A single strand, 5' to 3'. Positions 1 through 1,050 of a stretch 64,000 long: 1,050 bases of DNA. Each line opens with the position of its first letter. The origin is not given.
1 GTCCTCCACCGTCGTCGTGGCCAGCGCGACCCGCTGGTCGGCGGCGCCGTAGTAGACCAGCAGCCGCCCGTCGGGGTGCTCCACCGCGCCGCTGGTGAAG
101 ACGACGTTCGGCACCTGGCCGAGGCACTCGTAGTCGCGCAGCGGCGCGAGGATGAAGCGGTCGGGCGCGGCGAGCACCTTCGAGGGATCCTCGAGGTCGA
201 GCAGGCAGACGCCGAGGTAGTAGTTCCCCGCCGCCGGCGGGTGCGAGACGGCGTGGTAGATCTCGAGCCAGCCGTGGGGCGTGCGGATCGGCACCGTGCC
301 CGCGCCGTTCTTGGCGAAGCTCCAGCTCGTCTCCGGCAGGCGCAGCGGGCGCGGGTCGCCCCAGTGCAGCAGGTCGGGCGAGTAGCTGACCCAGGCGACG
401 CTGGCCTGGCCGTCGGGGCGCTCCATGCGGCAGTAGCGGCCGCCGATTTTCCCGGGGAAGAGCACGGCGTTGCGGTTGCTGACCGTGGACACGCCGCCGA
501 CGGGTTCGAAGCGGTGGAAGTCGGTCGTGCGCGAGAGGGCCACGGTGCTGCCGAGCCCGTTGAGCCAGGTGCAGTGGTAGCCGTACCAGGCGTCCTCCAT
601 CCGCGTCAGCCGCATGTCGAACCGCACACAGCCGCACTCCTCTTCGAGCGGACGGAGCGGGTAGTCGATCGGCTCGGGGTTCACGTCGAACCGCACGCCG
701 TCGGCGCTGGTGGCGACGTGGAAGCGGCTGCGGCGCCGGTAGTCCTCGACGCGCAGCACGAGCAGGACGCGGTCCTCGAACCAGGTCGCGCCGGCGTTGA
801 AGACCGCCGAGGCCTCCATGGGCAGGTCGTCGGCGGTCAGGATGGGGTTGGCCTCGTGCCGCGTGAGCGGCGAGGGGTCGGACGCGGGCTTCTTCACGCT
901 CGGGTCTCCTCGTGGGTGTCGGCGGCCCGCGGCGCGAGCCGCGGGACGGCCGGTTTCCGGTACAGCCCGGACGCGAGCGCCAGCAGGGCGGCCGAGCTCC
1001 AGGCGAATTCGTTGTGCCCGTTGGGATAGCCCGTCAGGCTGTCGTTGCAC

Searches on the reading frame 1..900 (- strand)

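Call 32: search_protein_families(library=pfam, proteins=[window:1-900:-], max_evalue=0.001)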
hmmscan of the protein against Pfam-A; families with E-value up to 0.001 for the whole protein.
window:1-900:- (300 aa): 1 family
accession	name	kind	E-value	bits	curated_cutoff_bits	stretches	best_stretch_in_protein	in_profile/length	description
PF04041.19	Glyco_hydro_130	-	4e-34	118.4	26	1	27-299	29-312/320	beta-1,4-mannooligosaccharide phosphorylase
